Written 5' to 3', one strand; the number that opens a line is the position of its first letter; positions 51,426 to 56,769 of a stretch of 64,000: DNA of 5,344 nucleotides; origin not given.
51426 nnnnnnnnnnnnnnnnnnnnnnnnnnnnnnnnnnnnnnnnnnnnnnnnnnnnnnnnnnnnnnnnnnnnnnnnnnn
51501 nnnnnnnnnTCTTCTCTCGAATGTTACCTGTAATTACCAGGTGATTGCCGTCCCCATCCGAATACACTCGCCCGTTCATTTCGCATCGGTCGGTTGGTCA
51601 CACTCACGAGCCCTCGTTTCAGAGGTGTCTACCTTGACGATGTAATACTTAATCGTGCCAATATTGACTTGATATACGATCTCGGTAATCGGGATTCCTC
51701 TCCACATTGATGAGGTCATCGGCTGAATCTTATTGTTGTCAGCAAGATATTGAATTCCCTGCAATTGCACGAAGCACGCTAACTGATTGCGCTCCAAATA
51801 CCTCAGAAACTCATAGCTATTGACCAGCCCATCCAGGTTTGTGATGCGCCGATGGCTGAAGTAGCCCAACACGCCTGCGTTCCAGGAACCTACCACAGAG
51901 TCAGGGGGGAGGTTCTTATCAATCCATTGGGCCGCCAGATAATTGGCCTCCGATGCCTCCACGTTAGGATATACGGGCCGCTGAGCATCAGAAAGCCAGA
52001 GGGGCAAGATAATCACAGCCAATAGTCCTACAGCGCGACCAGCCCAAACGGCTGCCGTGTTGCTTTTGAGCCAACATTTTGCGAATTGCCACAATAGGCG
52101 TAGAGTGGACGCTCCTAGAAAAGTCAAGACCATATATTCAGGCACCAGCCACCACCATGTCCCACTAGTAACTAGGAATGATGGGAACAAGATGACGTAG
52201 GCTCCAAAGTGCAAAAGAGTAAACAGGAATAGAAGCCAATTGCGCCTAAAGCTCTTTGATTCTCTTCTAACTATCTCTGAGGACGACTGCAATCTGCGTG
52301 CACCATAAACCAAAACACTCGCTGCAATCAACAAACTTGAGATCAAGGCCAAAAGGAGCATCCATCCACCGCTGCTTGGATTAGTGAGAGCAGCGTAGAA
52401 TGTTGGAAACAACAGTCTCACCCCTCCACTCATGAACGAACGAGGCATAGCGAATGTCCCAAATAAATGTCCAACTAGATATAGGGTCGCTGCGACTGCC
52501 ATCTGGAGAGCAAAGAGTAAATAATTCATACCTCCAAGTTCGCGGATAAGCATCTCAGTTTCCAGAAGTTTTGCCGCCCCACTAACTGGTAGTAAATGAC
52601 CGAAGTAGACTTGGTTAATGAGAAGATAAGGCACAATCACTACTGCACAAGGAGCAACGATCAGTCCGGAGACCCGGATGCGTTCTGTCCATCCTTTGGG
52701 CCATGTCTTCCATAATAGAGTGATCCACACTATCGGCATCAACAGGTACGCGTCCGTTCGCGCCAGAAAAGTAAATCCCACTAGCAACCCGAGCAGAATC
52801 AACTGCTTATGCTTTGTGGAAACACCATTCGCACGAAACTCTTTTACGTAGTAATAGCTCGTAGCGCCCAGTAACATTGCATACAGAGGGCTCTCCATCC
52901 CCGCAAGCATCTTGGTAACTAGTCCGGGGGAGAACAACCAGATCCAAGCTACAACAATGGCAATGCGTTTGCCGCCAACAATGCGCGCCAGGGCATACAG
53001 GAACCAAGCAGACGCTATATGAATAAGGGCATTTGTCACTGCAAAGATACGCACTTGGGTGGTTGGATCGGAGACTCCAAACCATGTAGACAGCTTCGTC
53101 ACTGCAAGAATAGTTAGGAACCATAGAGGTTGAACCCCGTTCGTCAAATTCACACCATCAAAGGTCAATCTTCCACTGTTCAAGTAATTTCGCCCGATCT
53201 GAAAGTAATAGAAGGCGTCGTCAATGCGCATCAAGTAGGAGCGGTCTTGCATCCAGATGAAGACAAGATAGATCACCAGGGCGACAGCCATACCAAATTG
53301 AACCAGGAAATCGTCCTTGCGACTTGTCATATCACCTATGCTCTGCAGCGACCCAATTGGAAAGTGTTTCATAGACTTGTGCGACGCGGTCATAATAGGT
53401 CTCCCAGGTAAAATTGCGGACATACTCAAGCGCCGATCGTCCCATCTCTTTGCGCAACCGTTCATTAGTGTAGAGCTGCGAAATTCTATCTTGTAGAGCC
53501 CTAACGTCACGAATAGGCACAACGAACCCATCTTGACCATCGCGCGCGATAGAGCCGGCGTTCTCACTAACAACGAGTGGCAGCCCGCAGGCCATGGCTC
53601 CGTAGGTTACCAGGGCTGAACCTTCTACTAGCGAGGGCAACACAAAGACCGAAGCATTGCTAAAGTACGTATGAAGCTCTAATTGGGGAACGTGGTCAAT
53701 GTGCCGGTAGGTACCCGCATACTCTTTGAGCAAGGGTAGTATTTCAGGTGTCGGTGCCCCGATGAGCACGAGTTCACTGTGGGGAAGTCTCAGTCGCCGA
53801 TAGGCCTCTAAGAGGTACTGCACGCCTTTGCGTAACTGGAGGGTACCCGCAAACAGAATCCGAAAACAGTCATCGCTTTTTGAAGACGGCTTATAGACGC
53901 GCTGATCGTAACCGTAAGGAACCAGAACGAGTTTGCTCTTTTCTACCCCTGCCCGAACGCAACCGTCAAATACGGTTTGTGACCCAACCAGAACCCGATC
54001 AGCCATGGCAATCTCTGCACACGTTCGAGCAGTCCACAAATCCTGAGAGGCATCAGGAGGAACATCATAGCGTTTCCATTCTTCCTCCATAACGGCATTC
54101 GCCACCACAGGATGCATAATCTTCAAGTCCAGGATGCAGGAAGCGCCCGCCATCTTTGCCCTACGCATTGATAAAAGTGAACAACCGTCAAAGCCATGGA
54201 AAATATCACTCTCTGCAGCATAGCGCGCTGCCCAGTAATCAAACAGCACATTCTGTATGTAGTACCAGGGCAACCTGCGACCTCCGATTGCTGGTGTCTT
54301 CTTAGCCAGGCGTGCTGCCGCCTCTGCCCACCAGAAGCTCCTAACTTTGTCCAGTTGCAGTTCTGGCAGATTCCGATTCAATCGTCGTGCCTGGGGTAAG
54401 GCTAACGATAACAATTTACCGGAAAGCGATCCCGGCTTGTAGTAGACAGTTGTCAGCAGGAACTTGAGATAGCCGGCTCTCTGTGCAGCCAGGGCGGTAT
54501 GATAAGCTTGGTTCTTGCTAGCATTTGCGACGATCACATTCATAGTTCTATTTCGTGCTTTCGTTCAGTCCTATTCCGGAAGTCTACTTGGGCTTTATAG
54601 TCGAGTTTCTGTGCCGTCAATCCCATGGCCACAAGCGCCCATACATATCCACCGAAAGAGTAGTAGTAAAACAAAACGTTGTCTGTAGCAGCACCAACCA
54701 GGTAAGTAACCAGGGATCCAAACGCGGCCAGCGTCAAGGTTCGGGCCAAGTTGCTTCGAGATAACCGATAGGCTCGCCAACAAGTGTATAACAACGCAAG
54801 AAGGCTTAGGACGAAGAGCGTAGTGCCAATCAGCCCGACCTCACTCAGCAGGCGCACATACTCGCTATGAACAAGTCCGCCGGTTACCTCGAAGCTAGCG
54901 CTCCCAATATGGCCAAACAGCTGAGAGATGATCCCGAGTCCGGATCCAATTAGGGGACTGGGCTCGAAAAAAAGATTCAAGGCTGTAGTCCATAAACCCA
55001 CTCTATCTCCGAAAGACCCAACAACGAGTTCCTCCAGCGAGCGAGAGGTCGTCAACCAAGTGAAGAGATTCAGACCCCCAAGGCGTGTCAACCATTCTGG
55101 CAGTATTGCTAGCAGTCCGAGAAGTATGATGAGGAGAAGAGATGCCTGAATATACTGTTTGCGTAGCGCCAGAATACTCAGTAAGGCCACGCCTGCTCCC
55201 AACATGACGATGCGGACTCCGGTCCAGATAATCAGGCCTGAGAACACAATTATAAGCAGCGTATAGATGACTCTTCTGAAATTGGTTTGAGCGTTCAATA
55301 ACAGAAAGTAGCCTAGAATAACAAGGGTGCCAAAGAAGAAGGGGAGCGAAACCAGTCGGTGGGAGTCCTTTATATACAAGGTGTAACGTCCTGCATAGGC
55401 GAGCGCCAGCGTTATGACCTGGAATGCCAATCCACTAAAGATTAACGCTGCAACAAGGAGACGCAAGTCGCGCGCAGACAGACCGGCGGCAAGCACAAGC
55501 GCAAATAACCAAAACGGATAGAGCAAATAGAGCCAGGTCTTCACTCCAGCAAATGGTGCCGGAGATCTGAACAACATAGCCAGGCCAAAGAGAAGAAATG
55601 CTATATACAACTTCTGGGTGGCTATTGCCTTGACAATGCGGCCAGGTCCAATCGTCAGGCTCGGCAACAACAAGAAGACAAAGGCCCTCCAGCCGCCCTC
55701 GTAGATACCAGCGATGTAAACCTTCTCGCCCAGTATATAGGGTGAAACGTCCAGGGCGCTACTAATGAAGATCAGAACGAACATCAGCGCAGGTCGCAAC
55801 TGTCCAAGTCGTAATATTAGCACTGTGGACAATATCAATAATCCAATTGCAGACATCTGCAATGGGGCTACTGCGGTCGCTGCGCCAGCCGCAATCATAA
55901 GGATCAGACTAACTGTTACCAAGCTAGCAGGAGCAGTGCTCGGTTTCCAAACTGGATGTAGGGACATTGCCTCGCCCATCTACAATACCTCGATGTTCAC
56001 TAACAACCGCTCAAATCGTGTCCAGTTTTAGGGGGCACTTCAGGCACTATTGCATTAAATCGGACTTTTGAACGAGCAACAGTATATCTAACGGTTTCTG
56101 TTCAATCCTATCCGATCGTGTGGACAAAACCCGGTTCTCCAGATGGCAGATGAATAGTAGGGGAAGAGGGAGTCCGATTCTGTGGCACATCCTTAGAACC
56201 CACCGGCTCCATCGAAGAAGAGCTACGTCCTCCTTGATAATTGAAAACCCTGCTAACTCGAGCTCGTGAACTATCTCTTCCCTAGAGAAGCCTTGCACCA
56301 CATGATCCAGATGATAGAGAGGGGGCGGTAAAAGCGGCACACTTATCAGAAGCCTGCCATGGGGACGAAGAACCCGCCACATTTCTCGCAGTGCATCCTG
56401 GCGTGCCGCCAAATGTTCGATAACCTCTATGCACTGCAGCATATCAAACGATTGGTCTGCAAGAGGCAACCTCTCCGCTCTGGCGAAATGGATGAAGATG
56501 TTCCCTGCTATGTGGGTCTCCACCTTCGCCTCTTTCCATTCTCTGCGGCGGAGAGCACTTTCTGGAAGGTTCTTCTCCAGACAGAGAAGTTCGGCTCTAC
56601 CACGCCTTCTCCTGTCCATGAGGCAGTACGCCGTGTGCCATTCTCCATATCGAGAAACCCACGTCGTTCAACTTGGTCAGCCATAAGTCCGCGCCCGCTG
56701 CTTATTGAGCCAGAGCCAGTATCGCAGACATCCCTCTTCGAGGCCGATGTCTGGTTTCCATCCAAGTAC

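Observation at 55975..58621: ~500-bp direct repeat flanking an epimerase gene, leaving a truncated methyltransferase copy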

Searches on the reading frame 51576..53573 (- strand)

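Call 5: search_protein_families(library=pfam, proteins=[window:51576-53573:-], max_evalue=0.01)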
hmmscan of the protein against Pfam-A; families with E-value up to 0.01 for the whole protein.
window:51576-53573:- (665 aa): 1 family
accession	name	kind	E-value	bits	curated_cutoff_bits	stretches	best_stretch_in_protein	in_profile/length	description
PF13231.12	PMT_2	-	2.3e-05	25.1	26.1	1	172-317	22-158/160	Dolichyl-phosphate-mannose-protein mannosyltransferase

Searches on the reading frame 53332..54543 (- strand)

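Call 5: search_protein_families(library=pfam, proteins=[window:53332-54543:-], max_evalue=0.01)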
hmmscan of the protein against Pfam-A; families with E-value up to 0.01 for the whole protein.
window:53332-54543:- (403 aa): 5 families
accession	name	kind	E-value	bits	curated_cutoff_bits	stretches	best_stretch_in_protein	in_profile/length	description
PF13692.12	Glyco_trans_1_4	-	9.3e-25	88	27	1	228-360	3-142/142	Glycosyl transferases group 1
PF00534.26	Glycos_transf_1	-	1.9e-24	86.6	26.4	1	222-371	11-169/172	Glycosyl transferases group 1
PF20706.3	GT4-conflict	-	1.8e-08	34.2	26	1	201-331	170-316/385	Family 4 Glycosyltransferase in conflict systems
PF13524.12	Glyco_trans_1_2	-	1.2e-05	25.7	25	1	243-381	4-136/144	Glycosyl transferase-like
PF13579.12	Glyco_trans_4_4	-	0.0069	17.2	29.7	0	92-211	53-158/158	Glycosyl transferase 4-like domain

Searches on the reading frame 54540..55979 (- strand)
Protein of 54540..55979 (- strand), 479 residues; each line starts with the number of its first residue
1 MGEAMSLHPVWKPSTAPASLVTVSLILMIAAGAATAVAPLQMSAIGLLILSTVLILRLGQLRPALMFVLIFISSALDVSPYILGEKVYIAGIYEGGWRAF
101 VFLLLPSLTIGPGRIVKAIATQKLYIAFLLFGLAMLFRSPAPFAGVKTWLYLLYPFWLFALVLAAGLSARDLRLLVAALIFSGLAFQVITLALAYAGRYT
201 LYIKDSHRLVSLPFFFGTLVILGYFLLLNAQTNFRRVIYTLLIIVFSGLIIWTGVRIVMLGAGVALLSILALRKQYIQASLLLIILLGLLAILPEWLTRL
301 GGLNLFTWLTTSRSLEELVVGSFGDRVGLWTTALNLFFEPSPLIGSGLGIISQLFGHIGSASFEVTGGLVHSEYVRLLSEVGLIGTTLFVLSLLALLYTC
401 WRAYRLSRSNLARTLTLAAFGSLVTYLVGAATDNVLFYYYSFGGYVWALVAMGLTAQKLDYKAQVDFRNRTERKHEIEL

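Call 5: search_protein_families(library=pfam, proteins=[window:54540-55979:-], max_evalue=0.01)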
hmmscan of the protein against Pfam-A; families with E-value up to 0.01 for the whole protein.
window:54540-55979:- (479 aa): 1 family
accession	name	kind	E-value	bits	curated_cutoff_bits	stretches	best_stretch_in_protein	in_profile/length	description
PF04932.20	Wzy_C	-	9.1e-10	39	31.7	1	242-390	2-149/149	O-Antigen ligase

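Call 27: find_encoding_contigs(protein=window:54540-55979:-, flank=10000, max_places=10)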
Protein window:54540-55979:- (479 aa): 3 contigs read that carry it; 2 places shown.
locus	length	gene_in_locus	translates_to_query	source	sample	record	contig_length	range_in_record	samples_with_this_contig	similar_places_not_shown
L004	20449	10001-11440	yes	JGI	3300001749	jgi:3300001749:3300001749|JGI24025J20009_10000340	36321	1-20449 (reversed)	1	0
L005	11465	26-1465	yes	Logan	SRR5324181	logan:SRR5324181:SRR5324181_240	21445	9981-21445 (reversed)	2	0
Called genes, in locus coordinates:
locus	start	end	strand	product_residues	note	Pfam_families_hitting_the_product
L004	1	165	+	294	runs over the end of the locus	PF01370:Epimerase, PF04321:RmlD_sub_bind, PF16363:GDP_Man_Dehyd (weak)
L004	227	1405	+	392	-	PF05050:Methyltransf_21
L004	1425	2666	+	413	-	PF13489:Methyltransf_23, PF08241:Methyltransf_11, PF08242:Methyltransf_12, PF13649:Methyltransf_25, PF08484:Methyltransf_14 (weak), PF22674:C2185-like_N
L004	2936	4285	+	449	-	PF01943:Polysacc_synt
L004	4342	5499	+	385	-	PF00535:Glycos_transf_2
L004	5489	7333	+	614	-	PF13428:TPR_14 (faint), PF07719:TPR_2 (faint), PF14559:TPR_19 (faint)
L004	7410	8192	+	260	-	PF03141:Methyltransf_29 (weak), PF01209:Ubie_methyltran, PF08003:Methyltransf_9 (weak), PF13489:Methyltransf_23, PF08241:Methyltransf_11, PF08242:Methyltransf_12, PF13649:Methyltransf_25, PF13847:Methyltransf_31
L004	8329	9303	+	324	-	PF05368:NmrA (faint), PF01073:3Beta_HSD, PF01370:Epimerase, PF04321:RmlD_sub_bind, PF13460:NAD_binding_10, PF16363:GDP_Man_Dehyd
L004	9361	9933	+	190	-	PF08241:Methyltransf_11, PF13649:Methyltransf_25, PF01209:Ubie_methyltran (weak), PF08242:Methyltransf_12 (weak), PF13847:Methyltransf_31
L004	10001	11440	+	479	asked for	PF04932:Wzy_C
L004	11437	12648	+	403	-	PF20706:GT4-conflict, PF00534:Glycos_transf_1, PF13692:Glyco_trans_1_4, PF13524:Glyco_trans_1_2 (weak)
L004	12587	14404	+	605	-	PF13231:PMT_2 (weak)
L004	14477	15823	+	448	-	PF02543:Carbam_trans_N, PF22521:HypF_C_2 (weak)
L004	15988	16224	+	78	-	PF16861:Carbam_trans_C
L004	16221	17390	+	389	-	PF13439:Glyco_transf_4, PF13579:Glyco_trans_4_4 (weak), PF20706:GT4-conflict, PF00534:Glycos_transf_1, PF13692:Glyco_trans_1_4, PF13524:Glyco_trans_1_2 (weak)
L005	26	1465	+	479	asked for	PF04932:Wzy_C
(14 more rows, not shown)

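Call 54: search_protein_families(library=ncbifam, proteins=[window:54540-55979:-], max_evalue=0.001)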
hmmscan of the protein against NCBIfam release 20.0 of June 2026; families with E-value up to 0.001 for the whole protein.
window:54540-55979:- (479 aa): 0 families

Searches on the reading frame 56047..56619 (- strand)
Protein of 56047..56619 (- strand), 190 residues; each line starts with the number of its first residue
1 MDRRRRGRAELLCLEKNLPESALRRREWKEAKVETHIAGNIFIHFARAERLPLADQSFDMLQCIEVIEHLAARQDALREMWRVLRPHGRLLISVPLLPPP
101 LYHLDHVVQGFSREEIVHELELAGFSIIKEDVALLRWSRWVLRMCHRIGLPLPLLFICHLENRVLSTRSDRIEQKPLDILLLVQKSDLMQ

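Call 5: search_protein_families(library=pfam, proteins=[window:56047-56619:-], max_evalue=0.01)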
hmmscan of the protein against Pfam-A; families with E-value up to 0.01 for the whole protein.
window:56047-56619:- (190 aa): 8 families
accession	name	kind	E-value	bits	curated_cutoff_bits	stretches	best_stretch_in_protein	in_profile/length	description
PF08241.18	Methyltransf_11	-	3.8e-13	50.3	21.2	1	36-92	39-95/95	Methyltransferase domain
PF13649.12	Methyltransf_25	-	1.1e-07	32.9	27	1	37-88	46-97/97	Methyltransferase domain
PF13847.12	Methyltransf_31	-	2.6e-07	30.9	27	1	40-96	55-113/145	Methyltransferase domain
PF08242.18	Methyltransf_12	-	4.3e-06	27.8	30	1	44-90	49-98/98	Methyltransferase domain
PF01209.24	Ubie_methyltran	-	1.4e-05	25.1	20.1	1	30-92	89-151/233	ubiE/COQ5 methyltransferase family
PF13489.12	Methyltransf_23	-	5.7e-05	23.3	27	1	50-128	75-162/164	Methyltransferase domain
PF20922.3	Anamorsin_N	-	0.0014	18.8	27.1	1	52-130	46-121/163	Anamorsin, N-terminal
PF03141.22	Methyltransf_29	-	0.0033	16.5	23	1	47-95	171-220/506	Putative S-adenosyl-L-methionine-dependent methyltransferase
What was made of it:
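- On Class I SAM-dependent methyltransferase, 190-aa ORF 56047-56619: Call 5: only profile positions 39-95 match.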

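Call 11: find_encoding_contigs(protein=window:56047-56619:-, flank=10000, max_places=10)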
Protein window:56047-56619:- (190 aa): 1 contig read that carries it; 1 place shown.
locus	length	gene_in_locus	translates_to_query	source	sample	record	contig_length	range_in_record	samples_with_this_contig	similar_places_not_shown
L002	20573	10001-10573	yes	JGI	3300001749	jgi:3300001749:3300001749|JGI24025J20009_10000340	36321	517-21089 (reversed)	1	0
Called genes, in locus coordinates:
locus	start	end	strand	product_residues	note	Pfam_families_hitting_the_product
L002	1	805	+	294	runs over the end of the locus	PF01370:Epimerase, PF04321:RmlD_sub_bind, PF16363:GDP_Man_Dehyd (weak)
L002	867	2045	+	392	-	PF05050:Methyltransf_21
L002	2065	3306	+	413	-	PF13489:Methyltransf_23, PF08241:Methyltransf_11, PF08242:Methyltransf_12, PF13649:Methyltransf_25, PF08484:Methyltransf_14 (weak), PF22674:C2185-like_N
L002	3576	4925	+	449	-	PF01943:Polysacc_synt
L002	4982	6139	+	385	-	PF00535:Glycos_transf_2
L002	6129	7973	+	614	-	PF13428:TPR_14 (faint), PF07719:TPR_2 (faint), PF14559:TPR_19 (faint)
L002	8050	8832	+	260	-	PF03141:Methyltransf_29 (weak), PF01209:Ubie_methyltran, PF08003:Methyltransf_9 (weak), PF13489:Methyltransf_23, PF08241:Methyltransf_11, PF08242:Methyltransf_12, PF13649:Methyltransf_25, PF13847:Methyltransf_31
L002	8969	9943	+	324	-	PF05368:NmrA (faint), PF01073:3Beta_HSD, PF01370:Epimerase, PF04321:RmlD_sub_bind, PF13460:NAD_binding_10, PF16363:GDP_Man_Dehyd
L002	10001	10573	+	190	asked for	PF08241:Methyltransf_11, PF13649:Methyltransf_25, PF01209:Ubie_methyltran (weak), PF08242:Methyltransf_12 (weak), PF13847:Methyltransf_31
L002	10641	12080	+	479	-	PF04932:Wzy_C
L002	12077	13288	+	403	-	PF20706:GT4-conflict, PF00534:Glycos_transf_1, PF13692:Glyco_trans_1_4, PF13524:Glyco_trans_1_2 (weak)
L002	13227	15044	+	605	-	PF13231:PMT_2 (weak)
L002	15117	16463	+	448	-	PF02543:Carbam_trans_N, PF22521:HypF_C_2 (weak)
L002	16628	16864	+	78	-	PF16861:Carbam_trans_C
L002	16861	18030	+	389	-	PF13439:Glyco_transf_4, PF13579:Glyco_trans_4_4 (weak), PF20706:GT4-conflict, PF00534:Glycos_transf_1, PF13692:Glyco_trans_1_4, PF13524:Glyco_trans_1_2 (weak)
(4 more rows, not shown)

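Call 54: search_protein_families(library=ncbifam, proteins=[window:56047-56619:-], max_evalue=0.001)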
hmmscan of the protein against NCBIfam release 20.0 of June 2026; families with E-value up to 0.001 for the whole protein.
window:56047-56619:- (190 aa): 20 families
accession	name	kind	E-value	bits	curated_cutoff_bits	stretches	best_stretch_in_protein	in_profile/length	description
NF001240.0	PRK00216.1-1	equivalog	4.9e-10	38.9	378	1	30-92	106-168/251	bifunctional demethylmenaquinone methyltransferase/2-methoxy-6-polyprenyl-1,4-benzoquinol methylase UbiE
NF045667.1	MTase_DVU1556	equivalog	9.4e-09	35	155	1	44-93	71-120/213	DVU_1556 family methyltransferase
TIGR01934.1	MenG_MenH_UbiE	subfamily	2.6e-08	33.4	158.35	1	31-92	80-141/223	ubiquinone/menaquinone biosynthesis methyltransferase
NF047649.1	MTase_UXPK_star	exception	2.8e-07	29.9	460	1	38-93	127-182/283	methyltransferase/UXPK-star double selenoprotein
NF041537.1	ArsM_AhpD_UU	exception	4.2e-07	29.1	510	1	33-98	122-186/345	arsenite methyltransferase/AhpD domain selenoprotein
NF001242.0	PRK00216.1-3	equivalog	5.3e-07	29.3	351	1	31-92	114-175/258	bifunctional demethylmenaquinone methyltransferase/2-methoxy-6-polyprenyl-1,4-benzoquinol methylase UbiE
NF038099.1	AsSugarArsM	exception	9e-07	28.4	400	1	45-100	122-179/321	arsenosugar biosynthesis arsenite methyltransferase ArsM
NF008823.0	PRK11873.1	subfamily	1.2e-06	28.2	263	1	40-93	129-182/272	arsenite methyltransferase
NF052510.1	methyltran_MpqE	exception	3.9e-06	26.4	335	1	32-91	90-150/234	methyl-plastoquinone biosynthesis methyltransferase MpqE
TIGR01983.1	UbiG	equivalog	4.1e-06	26.3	102.95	1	44-93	102-152/228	bifunctional 2-polyprenyl-6-hydroxyphenol methylase/3-demethylubiquinol 3-O-methyltransferase UbiG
NF045825.1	FAmtase_mtf2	equivalog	1.5e-05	24.3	400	1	36-92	103-158/248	fatty-acid O-methyltransferase Mtf2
NF041536.1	ArsM_DUF2284_UU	exception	1.6e-05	23.4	575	1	38-93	126-181/459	arsenite methyltransferase/DUF2284 domain selenoprotein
NF045823.1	PthPhpthDimycoMt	equivalog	1.9e-05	24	300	1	37-91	112-165/256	phthiotriol/phenolphthiotriol dimycocerosates methyltransferase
NF001241.0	PRK00216.1-2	equivalog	2.3e-05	24.2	327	1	41-93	96-148/231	demethylmenaquinone methyltransferase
NF041255.1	mycofact_MftM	equivalog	2.9e-05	23.6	200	1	40-109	187-256/289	mycofactocin oligosaccharide methyltransferase MftM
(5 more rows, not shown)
